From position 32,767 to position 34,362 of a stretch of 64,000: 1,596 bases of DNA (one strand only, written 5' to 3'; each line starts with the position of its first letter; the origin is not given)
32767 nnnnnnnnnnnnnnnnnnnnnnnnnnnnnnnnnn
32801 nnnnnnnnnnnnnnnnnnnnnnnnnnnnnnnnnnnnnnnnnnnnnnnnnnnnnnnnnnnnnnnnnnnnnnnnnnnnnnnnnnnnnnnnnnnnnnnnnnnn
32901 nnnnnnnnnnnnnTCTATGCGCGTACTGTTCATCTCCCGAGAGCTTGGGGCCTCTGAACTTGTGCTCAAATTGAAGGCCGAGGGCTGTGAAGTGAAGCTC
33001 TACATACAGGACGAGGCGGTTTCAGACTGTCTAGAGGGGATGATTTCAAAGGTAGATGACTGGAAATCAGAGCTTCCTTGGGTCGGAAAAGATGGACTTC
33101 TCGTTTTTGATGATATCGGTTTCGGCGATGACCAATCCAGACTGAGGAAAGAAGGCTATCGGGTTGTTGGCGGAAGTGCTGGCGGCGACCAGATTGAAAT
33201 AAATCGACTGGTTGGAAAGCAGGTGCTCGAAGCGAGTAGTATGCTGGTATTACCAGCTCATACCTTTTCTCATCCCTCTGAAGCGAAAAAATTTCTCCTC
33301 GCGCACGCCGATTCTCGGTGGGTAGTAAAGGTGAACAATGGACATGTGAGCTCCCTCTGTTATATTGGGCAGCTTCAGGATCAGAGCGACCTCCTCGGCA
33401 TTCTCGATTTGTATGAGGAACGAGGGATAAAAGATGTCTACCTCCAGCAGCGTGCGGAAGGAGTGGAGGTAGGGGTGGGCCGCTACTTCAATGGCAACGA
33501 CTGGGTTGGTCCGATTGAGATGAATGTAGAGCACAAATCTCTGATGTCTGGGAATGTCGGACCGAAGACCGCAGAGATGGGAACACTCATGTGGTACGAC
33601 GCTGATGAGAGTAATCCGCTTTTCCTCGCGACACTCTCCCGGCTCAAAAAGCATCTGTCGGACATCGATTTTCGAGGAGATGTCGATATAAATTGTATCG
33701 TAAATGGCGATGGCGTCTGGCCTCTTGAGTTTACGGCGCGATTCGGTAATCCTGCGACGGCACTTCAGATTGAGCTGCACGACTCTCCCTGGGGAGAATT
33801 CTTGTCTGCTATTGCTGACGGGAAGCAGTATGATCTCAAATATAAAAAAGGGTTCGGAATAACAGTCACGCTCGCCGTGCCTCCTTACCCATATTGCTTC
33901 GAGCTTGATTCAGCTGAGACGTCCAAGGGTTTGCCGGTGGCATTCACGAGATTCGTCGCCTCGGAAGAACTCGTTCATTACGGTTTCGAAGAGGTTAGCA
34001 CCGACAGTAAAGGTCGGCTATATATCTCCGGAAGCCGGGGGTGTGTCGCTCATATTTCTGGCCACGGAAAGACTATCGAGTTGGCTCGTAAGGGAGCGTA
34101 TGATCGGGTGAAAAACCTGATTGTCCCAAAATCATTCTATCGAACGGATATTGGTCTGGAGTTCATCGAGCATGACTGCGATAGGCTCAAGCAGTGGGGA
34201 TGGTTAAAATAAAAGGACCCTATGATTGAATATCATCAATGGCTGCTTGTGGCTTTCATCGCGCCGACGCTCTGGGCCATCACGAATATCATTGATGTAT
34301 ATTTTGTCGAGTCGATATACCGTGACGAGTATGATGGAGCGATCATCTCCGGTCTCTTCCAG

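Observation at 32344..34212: AT-rich gene for a Cys-rich poly-acidic membrane peptide, translationally coupled to a divergent PurD-family ATP-grasp ligase: candidate peptide-modification pair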

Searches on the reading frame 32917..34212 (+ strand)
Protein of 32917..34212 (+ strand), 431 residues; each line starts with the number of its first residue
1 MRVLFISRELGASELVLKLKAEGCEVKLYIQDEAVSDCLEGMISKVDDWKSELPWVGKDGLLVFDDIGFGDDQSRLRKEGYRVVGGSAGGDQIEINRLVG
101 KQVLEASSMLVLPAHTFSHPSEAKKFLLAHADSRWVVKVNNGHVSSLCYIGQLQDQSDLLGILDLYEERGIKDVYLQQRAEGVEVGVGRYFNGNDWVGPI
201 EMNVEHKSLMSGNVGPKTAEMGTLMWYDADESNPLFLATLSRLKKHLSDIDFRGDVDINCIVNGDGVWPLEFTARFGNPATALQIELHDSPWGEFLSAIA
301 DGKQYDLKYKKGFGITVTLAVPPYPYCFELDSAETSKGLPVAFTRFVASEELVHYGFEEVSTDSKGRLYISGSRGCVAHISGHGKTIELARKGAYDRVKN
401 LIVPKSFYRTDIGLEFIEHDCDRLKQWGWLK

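Call 3: search_protein_families(library=pfam, proteins=[window:32917-34212:+], max_evalue=0.1)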
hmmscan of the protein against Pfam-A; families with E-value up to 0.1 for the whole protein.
window:32917-34212:+ (431 aa): 2 families
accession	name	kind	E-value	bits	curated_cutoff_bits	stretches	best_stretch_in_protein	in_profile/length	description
PF02843.22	GARS_C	-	2.8e-07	31.2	34.8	1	335-414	15-91/92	Phosphoribosylglycinamide synthetase, C domain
PF01071.24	GARS_A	-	0.00011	22.6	27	1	113-281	19-194/194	Phosphoribosylglycinamide synthetase, ATP-grasp (A) domain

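Call 4: search_protein_families(library=ncbifam, proteins=[window:32917-34212:+], max_evalue=0.1)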
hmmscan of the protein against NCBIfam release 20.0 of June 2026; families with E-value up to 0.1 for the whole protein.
window:32917-34212:+ (431 aa): 1 family
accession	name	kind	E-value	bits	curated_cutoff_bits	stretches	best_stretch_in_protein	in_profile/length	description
TIGR00877.1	purD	equivalog_domain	8.2e-24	84.2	288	1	74-416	82-423/425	phosphoribosylamine--glycine ligase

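Call 5: search_solved_structures(query=window:32917-34212:+, max_evalue=0.01, show_alignments=2)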
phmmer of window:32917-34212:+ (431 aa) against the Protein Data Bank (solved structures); distinct sequences matched with E-value up to 0.01: 9.
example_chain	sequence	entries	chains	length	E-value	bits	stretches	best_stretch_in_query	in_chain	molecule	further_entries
2xcl_A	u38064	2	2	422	2.5e-15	59.6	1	76-415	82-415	PHOSPHORIBOSYLAMINE--GLYCINE LIGASE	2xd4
2yrw_A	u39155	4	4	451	4.1e-14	55.6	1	75-419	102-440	Phosphoribosylglycinamide synthetase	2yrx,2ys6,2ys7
2ip4_A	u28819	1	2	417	4.1e-14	55.6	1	172-415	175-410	Phosphoribosylamine--glycine ligase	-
2yw2_A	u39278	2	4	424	5.4e-10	42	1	172-415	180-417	Phosphoribosylamine--glycine ligase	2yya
1vkz_A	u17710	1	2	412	5.3e-08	35.4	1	170-414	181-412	Phosphoribosylamine--glycine ligase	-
2qk4_A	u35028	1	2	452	7.7e-08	34.9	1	75-326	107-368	Trifunctional purine biosynthetic protein adenosine-3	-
3lp8_A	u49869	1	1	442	3.2e-06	29.5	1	76-413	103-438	Phosphoribosylamine-glycine ligase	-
7lvo_A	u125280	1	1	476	2e-05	26.9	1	173-359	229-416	phosphoribosyl-glycinamide (GAR) synthetase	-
5vev_A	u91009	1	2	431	7.9e-05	25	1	176-413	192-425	Phosphoribosylamine--glycine ligase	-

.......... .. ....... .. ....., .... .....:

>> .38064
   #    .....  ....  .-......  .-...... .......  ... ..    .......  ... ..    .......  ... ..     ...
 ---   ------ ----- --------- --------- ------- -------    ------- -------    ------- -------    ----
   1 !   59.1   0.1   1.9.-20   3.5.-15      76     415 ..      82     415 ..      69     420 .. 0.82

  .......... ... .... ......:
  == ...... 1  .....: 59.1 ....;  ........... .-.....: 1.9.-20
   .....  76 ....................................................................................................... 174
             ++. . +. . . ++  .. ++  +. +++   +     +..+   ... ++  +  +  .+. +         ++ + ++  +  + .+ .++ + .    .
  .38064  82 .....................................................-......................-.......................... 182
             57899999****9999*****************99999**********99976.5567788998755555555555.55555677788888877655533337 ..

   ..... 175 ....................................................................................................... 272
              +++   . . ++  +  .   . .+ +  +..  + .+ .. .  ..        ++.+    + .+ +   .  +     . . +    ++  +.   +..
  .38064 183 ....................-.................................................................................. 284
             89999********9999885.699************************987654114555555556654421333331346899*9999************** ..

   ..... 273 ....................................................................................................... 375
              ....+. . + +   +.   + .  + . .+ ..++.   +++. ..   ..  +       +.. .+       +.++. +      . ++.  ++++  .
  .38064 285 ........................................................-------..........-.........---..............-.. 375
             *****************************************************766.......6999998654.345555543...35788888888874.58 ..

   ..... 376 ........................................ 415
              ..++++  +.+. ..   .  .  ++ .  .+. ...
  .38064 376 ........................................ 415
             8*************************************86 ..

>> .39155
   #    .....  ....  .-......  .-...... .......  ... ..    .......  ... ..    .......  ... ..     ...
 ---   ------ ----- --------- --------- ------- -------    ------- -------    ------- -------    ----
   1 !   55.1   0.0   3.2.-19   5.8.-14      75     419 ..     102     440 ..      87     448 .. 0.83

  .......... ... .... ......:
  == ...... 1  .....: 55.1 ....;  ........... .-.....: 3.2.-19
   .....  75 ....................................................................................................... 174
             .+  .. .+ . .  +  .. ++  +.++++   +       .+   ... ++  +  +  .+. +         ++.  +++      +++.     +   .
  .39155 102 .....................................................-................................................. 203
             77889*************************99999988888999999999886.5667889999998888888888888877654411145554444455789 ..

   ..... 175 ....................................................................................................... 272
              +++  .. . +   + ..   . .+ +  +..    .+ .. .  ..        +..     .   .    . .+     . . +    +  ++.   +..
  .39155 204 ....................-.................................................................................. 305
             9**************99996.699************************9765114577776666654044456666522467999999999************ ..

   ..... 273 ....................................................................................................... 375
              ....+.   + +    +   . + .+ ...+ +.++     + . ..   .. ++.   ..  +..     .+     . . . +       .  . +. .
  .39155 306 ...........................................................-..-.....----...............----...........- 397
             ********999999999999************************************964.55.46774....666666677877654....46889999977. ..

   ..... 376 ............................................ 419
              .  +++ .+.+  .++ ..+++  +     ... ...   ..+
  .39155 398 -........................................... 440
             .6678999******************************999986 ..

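Call 6: find_homologous_proteins(query=window:32917-34212:+)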
Query window:32917-34212:+ (431 aa): 1514 proteins with E <= 0.001 among 6502 candidates; the best 120 are listed.
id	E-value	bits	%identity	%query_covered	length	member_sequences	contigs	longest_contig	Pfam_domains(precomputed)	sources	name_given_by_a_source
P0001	5.6e-295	996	100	100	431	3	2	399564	PF02843.23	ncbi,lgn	-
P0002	2.6e-254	862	86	100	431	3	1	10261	PF02843.23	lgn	-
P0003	3.0e-202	691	69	100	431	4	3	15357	PF02843.23,PF01071.25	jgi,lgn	-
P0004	2.2e-198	678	66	100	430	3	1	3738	PF02843.23,PF01071.25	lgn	-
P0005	5.4e-197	673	67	100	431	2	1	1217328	PF02843.23,PF01071.25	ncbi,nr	ncbi:MAG: hypothetical protein IPJ68_03165 [Candidatus Moraniibacteriota bacterium]|nr:MAG: hypothet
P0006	2.9e-195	667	66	100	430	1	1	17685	PF02843.23,PF01071.25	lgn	-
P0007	3.0e-195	667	66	100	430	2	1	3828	PF02843.23,PF01071.25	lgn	-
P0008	2.8e-190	651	64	100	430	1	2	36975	PF02843.23,PF01071.25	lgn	-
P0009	3.2e-190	651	63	100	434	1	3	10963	PF02843.23,PF01071.25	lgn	-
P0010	6.4e-188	643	62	100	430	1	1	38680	PF02843.23,PF01071.25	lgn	-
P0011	6.8e-186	637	61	100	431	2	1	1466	PF02843.23,PF01071.25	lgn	-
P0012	1.1e-184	633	61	100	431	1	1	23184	PF02843.23,PF01071.25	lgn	-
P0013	1.2e-183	629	61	100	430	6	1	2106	PF02843.23,PF01071.25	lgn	-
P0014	3.4e-183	628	60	100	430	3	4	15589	PF02843.23,PF01071.25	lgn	-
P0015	2.4e-165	569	56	100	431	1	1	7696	PF02843.23,PF01071.25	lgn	-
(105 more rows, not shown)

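Call 10: find_related_loci(query=A1, collection=genome_contigs, flank=6000)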
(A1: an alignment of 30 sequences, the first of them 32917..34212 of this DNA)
Query A1 (431 aa) in genome_contigs; peptide patterns used: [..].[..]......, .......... (x = any residue, [..] = any of these).
305 stretches matched a pattern; 240 encode a relative of the query (tblastn E <= 1e-3); the best 80 are kept; 80 distinct loci.
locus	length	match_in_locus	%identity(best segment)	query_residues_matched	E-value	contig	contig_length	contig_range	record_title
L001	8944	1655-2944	69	1-430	0e+0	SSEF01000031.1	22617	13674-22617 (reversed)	MAG: Candidatus Moraniibacteriota bacterium isolate Bin_68_2 c_000000025285, whole genome shotgun sequence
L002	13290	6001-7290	62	1-430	0e+0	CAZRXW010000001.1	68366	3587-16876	MAG TPA_asm: uncultured Bdellovibrionales bacterium isolate SRP342105_co1_42 genome assembly, contig: NODE_491_length_68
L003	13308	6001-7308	55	1-430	7e-163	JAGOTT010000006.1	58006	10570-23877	MAG: Candidatus Moraniibacteriota bacterium isolate Gw_Eff_bin_440 Gw_Eff_787_length_58006_cov_5.511014, whole genome sh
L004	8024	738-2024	55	1-430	3e-162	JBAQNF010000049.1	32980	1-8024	MAG: Candidatus Moraniibacteriota bacterium isolate MFD12002_ilm_asm_bin7 k127_108570, whole genome shotgun sequence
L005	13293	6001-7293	54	1-430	3e-161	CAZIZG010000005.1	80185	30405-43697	MAG TPA_asm: uncultured Bdellovibrionales bacterium isolate SRP135725_co1_205 genome assembly, contig: NODE_184_length_8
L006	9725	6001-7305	53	1-430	5e-161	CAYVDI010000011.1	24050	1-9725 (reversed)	MAG TPA_asm: uncultured Bdellovibrionales bacterium isolate SRP135725_co1_487 genome assembly, contig: NODE_2530_length_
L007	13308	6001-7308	56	1-431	2e-159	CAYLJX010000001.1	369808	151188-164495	MAG TPA_asm: uncultured Bdellovibrionales bacterium isolate SRP342105_co1_463 genome assembly, contig: NODE_13_length_36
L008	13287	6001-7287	55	1-430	3e-159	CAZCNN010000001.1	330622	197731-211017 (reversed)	MAG TPA_asm: uncultured Bdellovibrionales bacterium isolate SRP286056_co2_548 genome assembly, contig: NODE_12_length_33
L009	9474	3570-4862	54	1-430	7e-159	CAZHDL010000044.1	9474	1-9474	MAG TPA_asm: uncultured Bdellovibrionales bacterium isolate SRP219642_co10_72 genome assembly, contig: NODE_7613_length_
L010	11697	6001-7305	55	1-431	3e-156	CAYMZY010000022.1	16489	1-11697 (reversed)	MAG TPA_asm: uncultured Bdellovibrionales bacterium isolate SRP286056_co1_431 genome assembly, contig: NODE_4270_length_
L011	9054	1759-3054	50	1-430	1e-155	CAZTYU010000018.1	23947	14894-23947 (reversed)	MAG TPA_asm: uncultured Bdellovibrionales bacterium isolate SRP342105_co1_290 genome assembly, contig: NODE_2786_length_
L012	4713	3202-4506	54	1-431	8e-158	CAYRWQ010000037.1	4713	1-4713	MAG TPA_asm: uncultured Bdellovibrionales bacterium isolate binchicken_co128_176 genome assembly, contig: NODE_18969_len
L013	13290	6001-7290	53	1-430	3e-151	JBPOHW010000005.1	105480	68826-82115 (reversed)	MAG: Candidatus Moraniibacteriota bacterium isolate MAG_322 c_000000394488, whole genome shotgun sequence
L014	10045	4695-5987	54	1-430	3e-151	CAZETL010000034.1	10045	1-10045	MAG TPA_asm: uncultured Bdellovibrionales bacterium isolate binchicken_co128_378 genome assembly, contig: NODE_6045_leng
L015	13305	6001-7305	49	1-430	1e-145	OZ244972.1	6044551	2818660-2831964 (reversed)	MAG: Rhodospirillales bacterium isolate 53a8b895-f9c6-4de1-8451-65e20c47fd72 genome assembly, chromosome: 1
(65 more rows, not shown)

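Call 31: predict_structure(alignment_id=A1)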
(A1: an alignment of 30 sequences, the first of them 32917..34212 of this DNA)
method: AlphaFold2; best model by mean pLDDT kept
length: 431 residues; sequences in the alignment: 30
mean_pLDDT: 94.0   pTM: 0.92
mean pLDDT of the five models: 94.0, 93.7, 93.5, 93.2, 92.7
residues with pLDDT >= 90: 377; 70-90: 46; 50-70: 8; < 50: 0
segments of 3 or more residues with pLDDT < 50: none
pLDDT, mean of each block of 10 residues (from residue 1): 96 93 97 94 96 98 95 98 97 92 95 95 97 92 80 93 94 94 96 97 93 84 96 96 98 97 96 91 95 98 97 97 74 79 93 92 95 94 98 98 96 96 96 82
secondary structure, 60 per line:
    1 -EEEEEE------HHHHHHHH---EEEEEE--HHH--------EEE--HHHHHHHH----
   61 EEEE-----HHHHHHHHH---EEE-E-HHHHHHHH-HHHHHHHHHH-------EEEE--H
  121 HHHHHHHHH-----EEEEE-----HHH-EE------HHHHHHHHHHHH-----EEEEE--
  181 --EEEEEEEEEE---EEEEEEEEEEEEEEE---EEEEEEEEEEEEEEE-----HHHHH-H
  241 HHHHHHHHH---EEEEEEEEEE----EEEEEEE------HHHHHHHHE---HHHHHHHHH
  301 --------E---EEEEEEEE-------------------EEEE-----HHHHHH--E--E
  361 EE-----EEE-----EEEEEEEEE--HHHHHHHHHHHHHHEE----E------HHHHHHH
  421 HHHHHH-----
elements in order: E2-7 H14-21 E25-30 E44-46 H49-56 E61-64 H70-78 E82-84 H88-95 H97-106 E114-117 H120-129 E135-139 H157-168 E174-178 E183-192 E196-210 E214-228 H234-238 H240-249 E253-262 E267-273 H280-287 H292-300 E313-320 E340-343 H349-354 E360-362 E368-370 E376-384 H387-400 H414-426

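Call 36: fold_search(model_id=the predicted structure, library=pdb)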
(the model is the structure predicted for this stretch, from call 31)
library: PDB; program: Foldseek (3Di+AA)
matches with E <= 10: 1511; with E <= 0.001: 610
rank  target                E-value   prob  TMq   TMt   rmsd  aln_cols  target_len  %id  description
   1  2yw2_A                9.7e-28  1.00  0.80  0.82   3.6       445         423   18  Crystal structure of GAR synthetase from Aquifex aeolicus in complex with ATP (released 2007-10-23)
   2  2ip4_A                1.3e-27  1.00  0.75  0.78   4.6       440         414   21  Crystal Structure of Glycinamide Ribonucleotide Synthetase from Thermus thermophilus HB8 (released 2007-10-30)
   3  5vev_B                3.8e-27  1.00  0.72  0.76   4.7       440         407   18  Crystal Structure of Phosphoribosylamine-glycine Ligase from Neisseria gonorrhoeae (released 2017-04-12)
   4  7lvo                  4.9e-27  1.00  0.74  0.73   4.5       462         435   18  Cryptococcus neoformans GAR synthetase (released 2021-08-25)
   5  2ys6                  6.6e-27  1.00  0.73  0.74   4.6       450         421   19  Crystal structure of GAR synthetase from Geobacillus kaustophilus (released 2007-10-09)
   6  3lp8                  8.0e-27  1.00  0.76  0.78   4.1       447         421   19  Crystal structure of phosphoribosylamine-glycine ligase from Ehrlichia chaffeensis (released 2010-02-23)
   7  2yrx                  8.5e-27  1.00  0.72  0.74   4.8       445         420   20  Crystal structure of GAR synthetase from Geobacillus kaustophilus (released 2007-10-09)
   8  1vkz_A                1.4e-26  1.00  0.73  0.80   4.0       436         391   20  Crystal structure of Phosphoribosylamine--glycine ligase (TM1250) from Thermotoga maritima at 2.30 A resolution (released 2004-08-24)
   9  2yrw                  2.8e-26  1.00  0.73  0.76   4.6       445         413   20  Crystal structure of GAR synthetase from Geobacillus kaustophilus (released 2007-10-09)
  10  2xcl                  3.3e-26  1.00  0.77  0.78   4.1       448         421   20  Nucleotide-bound Structures of Bacillus subtilis Glycinamide Ribonucleotide Synthetase (released 2011-03-23)
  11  2qk4_B                1.2e-25  1.00  0.76  0.77   4.4       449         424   19  Human glycinamide ribonucleotide synthetase (released 2007-07-24)
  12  2qk4_A                2.6e-25  1.00  0.78  0.80   3.9       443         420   18  Human glycinamide ribonucleotide synthetase (released 2007-07-24)
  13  5vev_A                2.9e-25  1.00  0.72  0.76   4.5       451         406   17  Crystal Structure of Phosphoribosylamine-glycine Ligase from Neisseria gonorrhoeae (released 2017-04-12)
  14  3mjf                  6.9e-25  1.00  0.73  0.74   5.4       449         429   17  Phosphoribosylamine-glycine ligase from Yersinia pestis (released 2010-05-26)
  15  1gso                  4.5e-24  1.00  0.74  0.75   4.7       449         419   17  GLYCINAMIDE RIBONUCLEOTIDE SYNTHETASE (GAR-SYN) FROM E. COLI. (released 1998-12-09)
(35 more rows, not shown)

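Call 78: find_encoding_contigs(protein=P0001, flank=6000, max_places=2)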
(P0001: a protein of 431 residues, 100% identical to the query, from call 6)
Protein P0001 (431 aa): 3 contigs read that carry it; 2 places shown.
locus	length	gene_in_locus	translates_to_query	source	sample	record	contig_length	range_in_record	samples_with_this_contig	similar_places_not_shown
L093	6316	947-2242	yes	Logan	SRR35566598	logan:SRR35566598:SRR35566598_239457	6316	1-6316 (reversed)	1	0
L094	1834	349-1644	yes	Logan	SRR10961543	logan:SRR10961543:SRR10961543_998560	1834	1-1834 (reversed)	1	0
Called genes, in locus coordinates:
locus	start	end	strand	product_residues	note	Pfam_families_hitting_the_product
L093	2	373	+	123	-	?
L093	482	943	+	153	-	-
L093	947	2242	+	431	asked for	PF02843:GARS_C (weak)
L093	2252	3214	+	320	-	-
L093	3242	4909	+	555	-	PF00512:HisKA, PF02518:HATPase_c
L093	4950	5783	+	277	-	PF00072:Response_reg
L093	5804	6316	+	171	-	?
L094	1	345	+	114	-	?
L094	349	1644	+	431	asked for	PF02843:GARS_C (weak)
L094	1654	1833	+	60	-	?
